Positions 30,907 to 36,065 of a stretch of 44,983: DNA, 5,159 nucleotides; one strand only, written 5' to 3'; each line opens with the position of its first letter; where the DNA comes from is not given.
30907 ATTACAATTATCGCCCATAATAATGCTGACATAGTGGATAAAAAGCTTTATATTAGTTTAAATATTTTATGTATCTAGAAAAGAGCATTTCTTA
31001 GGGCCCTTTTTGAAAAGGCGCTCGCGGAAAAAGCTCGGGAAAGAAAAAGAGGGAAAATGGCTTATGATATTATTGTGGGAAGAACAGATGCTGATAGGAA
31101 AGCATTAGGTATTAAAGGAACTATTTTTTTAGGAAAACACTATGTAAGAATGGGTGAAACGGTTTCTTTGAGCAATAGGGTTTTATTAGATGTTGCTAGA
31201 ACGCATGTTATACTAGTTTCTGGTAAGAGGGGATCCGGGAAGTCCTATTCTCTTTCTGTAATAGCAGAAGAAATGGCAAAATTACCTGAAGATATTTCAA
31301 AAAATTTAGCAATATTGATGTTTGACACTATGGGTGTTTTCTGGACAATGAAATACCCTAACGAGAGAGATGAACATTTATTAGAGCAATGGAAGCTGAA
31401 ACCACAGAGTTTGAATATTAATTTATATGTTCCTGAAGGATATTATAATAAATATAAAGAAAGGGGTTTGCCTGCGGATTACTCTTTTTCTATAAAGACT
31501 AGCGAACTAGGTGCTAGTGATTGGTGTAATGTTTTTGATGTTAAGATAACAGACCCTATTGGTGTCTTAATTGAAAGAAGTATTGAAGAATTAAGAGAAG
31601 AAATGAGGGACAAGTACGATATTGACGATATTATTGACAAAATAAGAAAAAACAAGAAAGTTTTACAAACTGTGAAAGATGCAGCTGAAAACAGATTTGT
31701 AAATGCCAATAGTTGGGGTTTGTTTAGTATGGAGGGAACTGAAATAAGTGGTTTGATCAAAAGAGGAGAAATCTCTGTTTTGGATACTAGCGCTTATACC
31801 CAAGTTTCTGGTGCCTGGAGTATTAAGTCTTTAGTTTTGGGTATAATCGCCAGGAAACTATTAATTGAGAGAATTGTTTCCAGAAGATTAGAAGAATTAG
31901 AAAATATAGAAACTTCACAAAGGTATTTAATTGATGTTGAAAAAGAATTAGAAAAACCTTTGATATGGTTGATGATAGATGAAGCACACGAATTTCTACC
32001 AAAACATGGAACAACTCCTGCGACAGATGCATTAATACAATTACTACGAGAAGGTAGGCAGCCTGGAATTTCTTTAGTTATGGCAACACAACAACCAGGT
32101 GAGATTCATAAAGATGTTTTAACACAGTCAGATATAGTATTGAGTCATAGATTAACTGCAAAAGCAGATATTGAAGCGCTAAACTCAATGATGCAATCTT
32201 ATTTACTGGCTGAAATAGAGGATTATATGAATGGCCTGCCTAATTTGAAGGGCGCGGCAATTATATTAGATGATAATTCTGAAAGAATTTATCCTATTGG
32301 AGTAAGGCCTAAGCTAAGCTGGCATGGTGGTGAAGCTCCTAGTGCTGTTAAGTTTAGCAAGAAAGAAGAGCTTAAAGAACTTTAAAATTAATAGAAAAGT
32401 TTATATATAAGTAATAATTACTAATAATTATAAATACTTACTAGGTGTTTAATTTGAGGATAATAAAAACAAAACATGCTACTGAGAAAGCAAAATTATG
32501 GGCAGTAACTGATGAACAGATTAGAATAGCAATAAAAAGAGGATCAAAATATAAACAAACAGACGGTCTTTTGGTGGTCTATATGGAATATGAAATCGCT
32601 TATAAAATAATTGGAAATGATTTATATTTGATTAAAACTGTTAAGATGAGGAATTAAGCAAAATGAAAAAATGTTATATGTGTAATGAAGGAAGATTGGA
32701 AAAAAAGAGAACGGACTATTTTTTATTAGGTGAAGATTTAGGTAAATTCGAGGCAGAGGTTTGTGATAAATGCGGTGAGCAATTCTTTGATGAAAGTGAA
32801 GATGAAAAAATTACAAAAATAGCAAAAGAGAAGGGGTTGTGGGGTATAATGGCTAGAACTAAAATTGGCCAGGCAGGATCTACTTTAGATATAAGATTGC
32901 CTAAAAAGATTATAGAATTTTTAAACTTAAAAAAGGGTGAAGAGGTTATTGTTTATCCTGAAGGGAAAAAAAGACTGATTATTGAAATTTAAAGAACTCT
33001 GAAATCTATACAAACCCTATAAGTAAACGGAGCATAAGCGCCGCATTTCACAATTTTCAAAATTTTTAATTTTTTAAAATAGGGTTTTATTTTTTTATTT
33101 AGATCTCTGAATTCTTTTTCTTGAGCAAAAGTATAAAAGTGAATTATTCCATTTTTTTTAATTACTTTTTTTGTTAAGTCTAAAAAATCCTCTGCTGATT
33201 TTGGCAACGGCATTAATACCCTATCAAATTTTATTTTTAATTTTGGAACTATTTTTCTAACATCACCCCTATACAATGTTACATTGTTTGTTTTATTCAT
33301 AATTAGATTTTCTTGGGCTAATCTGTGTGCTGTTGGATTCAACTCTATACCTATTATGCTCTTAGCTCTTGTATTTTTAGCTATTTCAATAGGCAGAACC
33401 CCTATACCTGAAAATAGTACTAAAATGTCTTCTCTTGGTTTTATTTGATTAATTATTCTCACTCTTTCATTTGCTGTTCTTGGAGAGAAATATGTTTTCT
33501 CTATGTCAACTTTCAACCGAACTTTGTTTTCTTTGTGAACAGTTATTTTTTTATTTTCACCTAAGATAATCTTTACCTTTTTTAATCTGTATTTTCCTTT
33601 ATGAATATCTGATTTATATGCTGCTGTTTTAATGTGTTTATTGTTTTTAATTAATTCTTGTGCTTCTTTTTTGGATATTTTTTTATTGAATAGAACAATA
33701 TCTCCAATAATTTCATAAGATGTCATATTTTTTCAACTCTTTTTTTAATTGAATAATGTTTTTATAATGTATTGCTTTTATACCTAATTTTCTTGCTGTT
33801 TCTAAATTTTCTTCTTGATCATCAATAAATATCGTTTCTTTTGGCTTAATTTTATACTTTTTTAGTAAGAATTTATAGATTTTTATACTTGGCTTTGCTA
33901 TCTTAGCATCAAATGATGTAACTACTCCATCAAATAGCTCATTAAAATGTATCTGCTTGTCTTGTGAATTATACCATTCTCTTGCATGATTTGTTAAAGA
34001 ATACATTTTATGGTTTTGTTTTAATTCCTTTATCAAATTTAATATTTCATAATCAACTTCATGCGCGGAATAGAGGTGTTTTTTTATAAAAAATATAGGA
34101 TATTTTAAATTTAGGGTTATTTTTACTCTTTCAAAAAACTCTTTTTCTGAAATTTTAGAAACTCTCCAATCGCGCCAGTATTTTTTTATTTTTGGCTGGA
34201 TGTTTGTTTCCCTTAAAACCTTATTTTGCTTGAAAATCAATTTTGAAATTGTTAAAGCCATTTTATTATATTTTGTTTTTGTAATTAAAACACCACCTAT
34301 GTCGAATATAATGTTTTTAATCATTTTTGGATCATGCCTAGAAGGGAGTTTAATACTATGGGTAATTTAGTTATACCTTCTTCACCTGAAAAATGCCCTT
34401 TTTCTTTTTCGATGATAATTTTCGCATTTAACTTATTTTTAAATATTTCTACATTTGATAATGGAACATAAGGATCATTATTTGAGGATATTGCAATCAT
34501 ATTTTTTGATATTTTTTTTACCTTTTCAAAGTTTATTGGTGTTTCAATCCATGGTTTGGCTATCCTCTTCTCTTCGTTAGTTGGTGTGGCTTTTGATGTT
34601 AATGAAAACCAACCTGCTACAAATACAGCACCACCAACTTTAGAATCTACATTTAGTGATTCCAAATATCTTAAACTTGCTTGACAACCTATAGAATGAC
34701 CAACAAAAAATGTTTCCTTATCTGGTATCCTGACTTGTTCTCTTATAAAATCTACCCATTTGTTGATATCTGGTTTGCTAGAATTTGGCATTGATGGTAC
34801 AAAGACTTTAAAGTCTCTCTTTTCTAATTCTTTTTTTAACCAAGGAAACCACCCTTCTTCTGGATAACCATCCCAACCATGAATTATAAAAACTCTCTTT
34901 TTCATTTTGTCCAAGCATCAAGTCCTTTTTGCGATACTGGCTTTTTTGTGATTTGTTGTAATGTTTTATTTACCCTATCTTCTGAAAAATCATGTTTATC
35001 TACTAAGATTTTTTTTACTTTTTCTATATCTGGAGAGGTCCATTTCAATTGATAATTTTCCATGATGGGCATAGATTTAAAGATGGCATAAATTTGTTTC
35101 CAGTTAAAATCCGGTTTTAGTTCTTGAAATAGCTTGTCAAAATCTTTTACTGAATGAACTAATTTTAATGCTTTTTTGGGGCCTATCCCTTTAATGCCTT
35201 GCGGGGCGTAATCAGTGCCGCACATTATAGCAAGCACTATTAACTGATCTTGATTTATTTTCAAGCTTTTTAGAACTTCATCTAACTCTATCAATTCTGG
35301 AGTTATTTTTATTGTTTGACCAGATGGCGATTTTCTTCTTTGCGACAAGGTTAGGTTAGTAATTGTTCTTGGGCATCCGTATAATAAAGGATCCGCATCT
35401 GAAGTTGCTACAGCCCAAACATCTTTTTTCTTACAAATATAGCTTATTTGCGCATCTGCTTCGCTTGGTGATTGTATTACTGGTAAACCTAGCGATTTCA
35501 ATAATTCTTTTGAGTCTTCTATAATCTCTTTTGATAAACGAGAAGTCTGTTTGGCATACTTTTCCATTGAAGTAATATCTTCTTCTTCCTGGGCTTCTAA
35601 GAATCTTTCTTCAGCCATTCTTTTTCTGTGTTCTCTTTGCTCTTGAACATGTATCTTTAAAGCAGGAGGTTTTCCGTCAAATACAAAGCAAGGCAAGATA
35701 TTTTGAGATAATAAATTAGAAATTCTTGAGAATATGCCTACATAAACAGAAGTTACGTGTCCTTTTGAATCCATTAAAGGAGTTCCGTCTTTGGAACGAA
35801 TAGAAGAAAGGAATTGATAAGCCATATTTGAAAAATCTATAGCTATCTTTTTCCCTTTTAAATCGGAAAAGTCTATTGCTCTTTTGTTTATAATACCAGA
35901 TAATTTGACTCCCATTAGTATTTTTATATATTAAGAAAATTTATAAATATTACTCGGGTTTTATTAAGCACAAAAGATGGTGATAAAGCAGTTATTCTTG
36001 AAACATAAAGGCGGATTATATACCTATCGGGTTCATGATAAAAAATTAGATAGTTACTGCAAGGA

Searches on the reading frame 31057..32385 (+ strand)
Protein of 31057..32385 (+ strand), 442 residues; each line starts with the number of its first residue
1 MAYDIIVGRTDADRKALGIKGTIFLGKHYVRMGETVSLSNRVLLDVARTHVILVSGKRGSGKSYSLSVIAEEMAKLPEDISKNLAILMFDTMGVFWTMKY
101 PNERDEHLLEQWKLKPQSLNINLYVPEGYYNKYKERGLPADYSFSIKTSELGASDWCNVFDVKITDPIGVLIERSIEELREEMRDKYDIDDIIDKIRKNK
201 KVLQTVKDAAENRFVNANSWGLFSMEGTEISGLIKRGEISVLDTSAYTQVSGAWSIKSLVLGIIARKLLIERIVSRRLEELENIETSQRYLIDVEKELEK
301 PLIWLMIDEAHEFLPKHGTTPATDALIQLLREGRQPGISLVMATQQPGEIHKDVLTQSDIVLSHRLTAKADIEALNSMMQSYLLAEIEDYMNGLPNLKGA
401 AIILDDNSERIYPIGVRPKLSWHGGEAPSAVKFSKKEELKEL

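Call 26: search_protein_families(library=pfam, proteins=[window:31057-32385:+], max_evalue=0.001)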
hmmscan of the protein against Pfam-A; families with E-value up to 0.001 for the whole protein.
window:31057-32385:+ (442 aa): 4 families
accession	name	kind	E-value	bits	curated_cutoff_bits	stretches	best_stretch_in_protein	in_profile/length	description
PF01935.23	DUF87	-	1.1e-10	42.5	23.2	1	33-207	4-146/220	Helicase HerA, central domain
PF05872.18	HerA_C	-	1.7e-06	27.4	22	1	297-392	253-349/502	Helicase HerA-like C-terminal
PF00004.35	AAA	-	2.5e-05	25.2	21.2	0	258-359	12-124/131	ATPase family associated with various cellular activities (AAA)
PF05707.18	Zot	-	7.1e-05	22.8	20.3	0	305-365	85-146/197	Zonular occludens toxin (Zot)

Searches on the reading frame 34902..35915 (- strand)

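Call 26: search_protein_families(library=pfam, proteins=[window:34902-35915:-], max_evalue=0.001)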
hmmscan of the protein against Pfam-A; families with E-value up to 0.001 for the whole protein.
window:34902-35915:- (337 aa): 3 families
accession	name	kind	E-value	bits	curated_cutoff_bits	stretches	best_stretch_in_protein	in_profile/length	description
PF00867.23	XPG_I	-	6e-26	91.1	24.9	1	143-235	1-89/89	XPG I-region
PF00752.23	XPG_N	-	7.7e-17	62.1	22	1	1-99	1-99/101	XPG N-terminal domain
PF01367.25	5_3_exonuc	-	0.00066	20.6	40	0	239-269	21-50/97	5'-3' exonuclease, C-terminal SAM fold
